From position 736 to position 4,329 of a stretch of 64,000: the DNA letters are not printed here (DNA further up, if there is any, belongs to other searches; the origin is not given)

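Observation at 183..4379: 1097-aa orphan protein precisely bracketed by tRNA-Pro(CGG) and tRNA-Leu(CAG), with a 630-bp gene-free spacer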

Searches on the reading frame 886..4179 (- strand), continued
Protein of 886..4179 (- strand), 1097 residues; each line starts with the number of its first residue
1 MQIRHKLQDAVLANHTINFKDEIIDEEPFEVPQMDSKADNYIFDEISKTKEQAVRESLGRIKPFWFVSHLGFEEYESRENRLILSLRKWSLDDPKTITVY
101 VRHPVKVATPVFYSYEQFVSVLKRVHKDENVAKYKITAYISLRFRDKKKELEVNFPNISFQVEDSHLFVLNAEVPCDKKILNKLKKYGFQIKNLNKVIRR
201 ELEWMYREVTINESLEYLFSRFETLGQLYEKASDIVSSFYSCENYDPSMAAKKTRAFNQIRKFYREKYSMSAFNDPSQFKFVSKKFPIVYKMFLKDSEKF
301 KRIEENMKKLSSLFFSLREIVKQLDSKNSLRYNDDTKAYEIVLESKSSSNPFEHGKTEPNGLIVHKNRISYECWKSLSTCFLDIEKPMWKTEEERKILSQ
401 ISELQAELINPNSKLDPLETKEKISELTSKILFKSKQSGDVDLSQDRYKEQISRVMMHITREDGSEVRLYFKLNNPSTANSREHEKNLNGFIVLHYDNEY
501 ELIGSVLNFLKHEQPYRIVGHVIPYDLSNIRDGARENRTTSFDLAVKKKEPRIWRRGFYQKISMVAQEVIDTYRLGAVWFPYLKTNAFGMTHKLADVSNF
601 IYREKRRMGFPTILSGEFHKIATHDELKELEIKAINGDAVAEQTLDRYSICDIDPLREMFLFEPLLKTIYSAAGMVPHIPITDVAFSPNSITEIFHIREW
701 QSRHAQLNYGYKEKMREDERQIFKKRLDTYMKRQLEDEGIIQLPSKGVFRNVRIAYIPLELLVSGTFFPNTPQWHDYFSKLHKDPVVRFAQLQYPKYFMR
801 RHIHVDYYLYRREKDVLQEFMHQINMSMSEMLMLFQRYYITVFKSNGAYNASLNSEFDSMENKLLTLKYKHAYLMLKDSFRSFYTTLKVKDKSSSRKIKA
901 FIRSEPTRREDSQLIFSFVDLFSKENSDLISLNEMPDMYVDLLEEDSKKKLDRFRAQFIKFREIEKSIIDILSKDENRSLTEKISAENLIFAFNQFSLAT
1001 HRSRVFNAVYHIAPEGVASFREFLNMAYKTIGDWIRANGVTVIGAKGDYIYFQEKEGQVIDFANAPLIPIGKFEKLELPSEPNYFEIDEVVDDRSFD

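Call 68: fold_search(model_id=the predicted structure, library=pdb)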
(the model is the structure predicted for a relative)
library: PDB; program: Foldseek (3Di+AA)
matches with E <= 10: 543; with E <= 0.001: 254
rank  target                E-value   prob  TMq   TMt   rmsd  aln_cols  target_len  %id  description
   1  9l8u_A                1.9e-10  1.00  0.30  0.33  18.3      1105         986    9  Cryo-EM structure of ASFV DNA polymerase in a DNA replication state (released 2025-12-31)
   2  3tab_A                1.3e-09  1.00  0.22  0.26  27.2       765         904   11  5-hydroxycytosine paired with dGMP in RB69 gp43 (released 2011-11-09)
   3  2dy4_C                1.5e-09  1.00  0.23  0.27  26.9       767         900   12  Crystal structure of RB69 GP43 in complex with DNA containing Thymine Glycol (released 2007-01-09)
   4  9l8t                  1.7e-09  1.00  0.31  0.34  20.0      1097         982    8  The apo structure (State 1) of African Swine Fever Virus DNA polymerase (released 2025-12-31)
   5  1ih7                  1.7e-09  1.00  0.22  0.26  27.3       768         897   12  High-Resolution Structure of Apo RB69 DNA Polymerase (released 2001-06-13)
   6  7f4y_A                2.6e-09  1.00  0.23  0.27  26.7       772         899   11  Crystal structure of replisomal dimer of DNA polymerase from bacteriophage RB69 with DNA duplexes (released 2021-07-14)
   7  7r3x_A                2.7e-09  1.00  0.29  0.29  27.6      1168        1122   10  The crystal structure of the L439V variant of Pol2CORE in complex with DNA and an incoming nucleotide (released 2022-07-27)
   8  4j2a_A                2.8e-09  1.00  0.23  0.27  27.2       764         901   11  RB69 DNA Polymerase L415A Ternary Complex (released 2014-02-19)
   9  8b76_A                3.1e-09  1.00  0.30  0.29  27.6      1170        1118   10  The crystal structure of M644G variant of DNA Pol Epsilon containing dTTP in the polymerase active site (released 2023-11-01)
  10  4b08                  4.0e-09  1.00  0.33  0.43  17.5      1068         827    9  Yeast DNA polymerase alpha, Selenomethionine protein (released 2013-02-27)
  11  8ywi_A                4.0e-09  1.00  0.30  0.33  21.2      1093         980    8  The structure of ASFV DNA polymerase in replicating state (released 2025-02-05)
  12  3suo_A                4.4e-09  1.00  0.22  0.26  26.3       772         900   11  RB69 DNA Polymerase (Y567A) Ternary Complex with dTTP Opposite 2AP (GC rich sequence) (released 2011-11-09)
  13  3rwu_A                4.6e-09  1.00  0.22  0.25  25.8       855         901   10  RB69 DNA Polymerase (Y567A) Ternary Complex with dATP Opposite Difluorotoluene Nucleoside (released 2011-06-29)
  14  2dtu_A                5.0e-09  1.00  0.21  0.25  27.5       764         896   12  Crystal structure of the beta hairpin loop deletion variant of RB69 gp43 in complex with DNA containing an abasic site (released 2006-12-05)
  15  3tae_D                5.2e-09  1.00  0.22  0.26  27.7       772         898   12  5-hydroxycytosine paired with dAMP in RB69 gp43 (released 2011-11-09)
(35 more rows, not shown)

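Call 74: fold_search(model_id=the predicted structure, library=viral)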
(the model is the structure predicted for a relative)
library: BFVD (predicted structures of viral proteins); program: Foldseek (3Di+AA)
matches with E <= 10: 253; with E <= 0.001: 71
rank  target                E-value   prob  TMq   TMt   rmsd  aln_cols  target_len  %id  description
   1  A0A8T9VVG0            1.7e-12  1.00  0.33  0.34  21.6      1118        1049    9  (no name in the UniProt tables at hand)
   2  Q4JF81                4.6e-11  1.00  0.34  0.33   8.4       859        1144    8  DNA-directed DNA polymerase [Heterosigma akashiwo virus 01]
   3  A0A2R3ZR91            1.6e-10  1.00  0.27  0.26  23.8      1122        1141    9  (no name in the UniProt tables at hand)
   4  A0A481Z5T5            4.1e-10  1.00  0.29  0.41  17.1       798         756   12  DNA polymerase family B, exonuclease domain [Pithovirus LCPAC201]
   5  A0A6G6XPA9            4.7e-10  1.00  0.30  0.34  16.6       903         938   12  (no name in the UniProt tables at hand)
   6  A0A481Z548            6.4e-10  1.00  0.30  0.31  18.4      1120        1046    9  DNA-directed DNA polymerase [Pithovirus LCPAC104]
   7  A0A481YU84            8.4e-10  1.00  0.29  0.25  23.1      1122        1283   11  DNA-directed DNA polymerase [Marseillevirus LCMAC102]
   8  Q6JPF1                1.0e-09  1.00  0.30  0.34  12.3       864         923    9  DNA polymerase [Neodiprion lecontei nucleopolyhedrovirus (strain Canada)]
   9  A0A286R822            1.3e-09  1.00  0.29  0.50  17.2       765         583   11  DNA-directed DNA polymerase (Fragment) [Elephant endotheliotropic herpesvirus 4]
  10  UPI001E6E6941         1.9e-09  1.00  0.30  0.35   8.3       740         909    8  (no name look-up for this kind of identifier)
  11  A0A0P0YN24            3.4e-09  1.00  0.32  0.39  18.0      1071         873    8  (no name in the UniProt tables at hand)
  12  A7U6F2                3.4e-09  1.00  0.33  0.30  20.7      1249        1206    8  DNA polymerase [Pyramimonas orientalis virus]
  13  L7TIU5                4.4e-09  1.00  0.32  0.39  17.4      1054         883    8  DNA-directed DNA polymerase [Halorubrum sodomense tailed virus 2]
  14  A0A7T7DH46            6.6e-09  1.00  0.32  0.34  10.2       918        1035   11  (no name in the UniProt tables at hand)
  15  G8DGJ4                1.0e-08  1.00  0.24  0.23  11.2       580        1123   10  (no name in the UniProt tables at hand)
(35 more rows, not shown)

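Call 83: list_cluster_members(proteins=[P0015, P0016, P0019, P0022, P0026, P0028, P0031, P0033, P0040, P0047])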
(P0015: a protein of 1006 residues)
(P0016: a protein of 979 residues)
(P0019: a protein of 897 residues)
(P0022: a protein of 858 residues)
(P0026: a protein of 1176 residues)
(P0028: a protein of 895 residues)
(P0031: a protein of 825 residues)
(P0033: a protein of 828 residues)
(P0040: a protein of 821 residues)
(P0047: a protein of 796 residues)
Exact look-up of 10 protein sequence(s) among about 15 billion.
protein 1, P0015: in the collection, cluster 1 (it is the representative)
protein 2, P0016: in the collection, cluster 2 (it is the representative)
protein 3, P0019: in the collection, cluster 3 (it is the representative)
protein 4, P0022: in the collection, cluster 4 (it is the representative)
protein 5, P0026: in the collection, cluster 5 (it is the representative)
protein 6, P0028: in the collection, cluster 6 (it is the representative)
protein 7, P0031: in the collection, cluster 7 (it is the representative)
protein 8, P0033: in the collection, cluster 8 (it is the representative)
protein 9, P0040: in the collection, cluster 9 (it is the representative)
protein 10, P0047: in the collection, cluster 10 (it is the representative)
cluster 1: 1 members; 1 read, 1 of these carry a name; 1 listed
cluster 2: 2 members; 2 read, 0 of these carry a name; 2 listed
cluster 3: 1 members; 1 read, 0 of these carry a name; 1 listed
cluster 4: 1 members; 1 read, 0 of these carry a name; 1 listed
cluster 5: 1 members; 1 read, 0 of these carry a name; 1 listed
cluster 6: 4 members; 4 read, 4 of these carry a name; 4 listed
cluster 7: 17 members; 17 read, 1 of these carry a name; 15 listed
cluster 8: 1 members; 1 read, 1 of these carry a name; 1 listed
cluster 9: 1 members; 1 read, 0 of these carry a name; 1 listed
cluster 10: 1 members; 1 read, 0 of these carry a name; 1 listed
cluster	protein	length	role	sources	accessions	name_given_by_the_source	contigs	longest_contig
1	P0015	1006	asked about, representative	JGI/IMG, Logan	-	hypothetical protein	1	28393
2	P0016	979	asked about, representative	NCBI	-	-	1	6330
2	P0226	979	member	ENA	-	-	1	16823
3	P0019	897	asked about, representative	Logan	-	-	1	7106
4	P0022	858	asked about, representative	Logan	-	-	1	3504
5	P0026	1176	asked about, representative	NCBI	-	-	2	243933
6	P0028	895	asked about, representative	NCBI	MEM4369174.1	MAG: hypothetical protein QXU88_02525, partial [Candidatus Woesearchaeota archaeon]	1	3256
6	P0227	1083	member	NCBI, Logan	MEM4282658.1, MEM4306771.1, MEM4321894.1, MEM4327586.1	MAG: hypothetical protein QW559_00135 [Candidatus Woesearchaeota archaeon]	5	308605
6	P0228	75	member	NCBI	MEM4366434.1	MAG: hypothetical protein QXN46_02485, partial [Candidatus Woesearchaeota archaeon]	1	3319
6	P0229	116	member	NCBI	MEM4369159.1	MAG: hypothetical protein QXU88_02450, partial [Candidatus Woesearchaeota archaeon]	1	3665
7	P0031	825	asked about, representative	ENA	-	-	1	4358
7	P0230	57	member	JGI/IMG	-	hypothetical protein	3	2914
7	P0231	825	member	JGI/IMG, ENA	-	-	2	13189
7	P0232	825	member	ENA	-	-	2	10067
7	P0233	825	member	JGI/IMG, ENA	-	-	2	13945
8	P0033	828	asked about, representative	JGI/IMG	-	hypothetical protein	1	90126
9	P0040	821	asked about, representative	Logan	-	-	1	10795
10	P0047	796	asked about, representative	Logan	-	-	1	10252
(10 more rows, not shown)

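Call 86: find_related_loci(query=A3, collection=viral_contigs, flank=8000)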
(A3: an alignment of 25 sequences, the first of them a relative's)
Query A3 (1097 aa) in viral_contigs; peptide patterns used: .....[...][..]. (x = any residue, [..] = any of these).
1 stretches matched a pattern, but none encodes a relative of the query by tblastn (E <= 1e-3).

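Call 87: find_related_loci(query=A3, collection=metagenome_contigs, flank=10000)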
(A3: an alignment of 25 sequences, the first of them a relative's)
Query A3 (1097 aa) in metagenome_contigs; peptide patterns used: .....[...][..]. (x = any residue, [..] = any of these).
125 stretches matched a pattern; 40 encode a relative of the query (tblastn E <= 1e-3); 40 distinct loci.
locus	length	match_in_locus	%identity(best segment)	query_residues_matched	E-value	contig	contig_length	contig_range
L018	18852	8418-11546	52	23-1078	0e+0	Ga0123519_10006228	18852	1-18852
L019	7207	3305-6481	51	20-1089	0e+0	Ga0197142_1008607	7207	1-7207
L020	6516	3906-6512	30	64-913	2e-125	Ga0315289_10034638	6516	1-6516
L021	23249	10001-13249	27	64-1087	4e-111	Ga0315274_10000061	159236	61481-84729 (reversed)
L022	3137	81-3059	28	64-1089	3e-100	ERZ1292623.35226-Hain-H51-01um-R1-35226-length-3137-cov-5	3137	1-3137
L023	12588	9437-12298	28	60-1068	6e-97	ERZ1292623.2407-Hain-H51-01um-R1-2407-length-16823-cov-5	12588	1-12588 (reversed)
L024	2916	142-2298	28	302-1066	1e-80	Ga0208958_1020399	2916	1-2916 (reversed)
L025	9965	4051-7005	25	65-1053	2e-75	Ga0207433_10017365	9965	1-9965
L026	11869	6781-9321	26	63-1070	5e-60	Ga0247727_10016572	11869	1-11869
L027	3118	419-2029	27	317-897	3e-49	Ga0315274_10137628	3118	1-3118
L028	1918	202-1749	29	310-808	3e-49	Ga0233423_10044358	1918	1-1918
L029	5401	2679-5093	26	64-1055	2e-46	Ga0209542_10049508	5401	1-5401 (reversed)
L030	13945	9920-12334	26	64-1055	5e-46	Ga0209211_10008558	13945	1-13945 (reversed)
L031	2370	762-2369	25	60-625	5e-47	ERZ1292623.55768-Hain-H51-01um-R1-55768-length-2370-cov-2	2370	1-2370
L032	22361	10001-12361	26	64-1053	5e-45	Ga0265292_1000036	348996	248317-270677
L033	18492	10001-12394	26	64-1055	1e-43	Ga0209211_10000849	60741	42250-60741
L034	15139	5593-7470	28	62-807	1e-43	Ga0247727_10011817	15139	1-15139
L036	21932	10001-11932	26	376-1053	1e-35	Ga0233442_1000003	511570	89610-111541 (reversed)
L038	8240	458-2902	25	64-1055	7e-33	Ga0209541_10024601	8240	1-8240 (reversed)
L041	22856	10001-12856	26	65-1066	4e-89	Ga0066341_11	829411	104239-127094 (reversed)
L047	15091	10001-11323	26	369-809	9e-25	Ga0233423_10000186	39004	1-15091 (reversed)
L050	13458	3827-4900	28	441-816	7e-20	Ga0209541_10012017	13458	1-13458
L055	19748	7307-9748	26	61-1053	5e-39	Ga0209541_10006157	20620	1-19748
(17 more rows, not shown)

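Call 90: search_protein_families(library=pfam, proteins=[L038:4730-6511:-, L050:2075-2581:-, L032:18836-19234:-, L036:2731-3546:-, L050:9262-9732:+, L021:21028-21528:-], max_evalue=0.001)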
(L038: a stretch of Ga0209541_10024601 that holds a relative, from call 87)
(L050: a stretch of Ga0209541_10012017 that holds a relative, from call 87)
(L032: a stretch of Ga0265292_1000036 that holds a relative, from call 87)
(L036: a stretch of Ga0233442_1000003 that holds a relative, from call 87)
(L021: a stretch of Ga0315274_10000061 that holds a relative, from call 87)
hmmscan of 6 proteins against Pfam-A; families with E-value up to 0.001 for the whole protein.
L038:4730-6511:- (594 aa): 6 families
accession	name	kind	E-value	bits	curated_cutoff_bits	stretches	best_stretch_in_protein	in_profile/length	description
PF00009.33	GTP_EFTU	-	7.2e-35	120.7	26.5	1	13-221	4-183/188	Elongation factor Tu GTP binding domain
PF11987.13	IF-2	-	4.2e-17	62.6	27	1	339-444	10-114/117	Translation-initiation factor 2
PF14578.12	GTP_EFTU_D4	-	1.8e-16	60.3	23.8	1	470-552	4-86/86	Elongation factor Tu domain 4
PF01926.29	MMR_HSR1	-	5.5e-11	43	21.9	1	15-137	2-113/113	50S ribosome-binding GTPase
PF03144.31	GTP_EFTU_D2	-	6.1e-07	30.2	30.3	0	257-323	7-71/73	Elongation factor Tu domain 2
PF08477.19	Roc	-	0.00032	21.3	27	1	15-139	2-119/119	Ras of Complex, Roc, domain of DAPkinase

L050:2075-2581:- (169 aa): 1 family
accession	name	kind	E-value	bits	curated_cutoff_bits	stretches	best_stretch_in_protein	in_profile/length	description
PF01092.24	Ribosomal_S6e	-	5.7e-29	100.9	26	1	3-121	1-124/125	Ribosomal protein S6e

L032:18836-19234:- (133 aa): 0 families

L036:2731-3546:- (272 aa): 2 families
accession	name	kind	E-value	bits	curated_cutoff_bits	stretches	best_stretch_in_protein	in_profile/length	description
PF12705.13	PDDEXK_1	-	5.7e-29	102.2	22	1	5-250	3-247/247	PD-(D/E)XK nuclease superfamily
PF01930.23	Cas_Cas4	-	5.8e-06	26.9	22.7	1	137-249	55-158/160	Domain of unknown function DUF83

L050:9262-9732:+ (157 aa): 0 families

L021:21028-21528:- (167 aa): 0 families
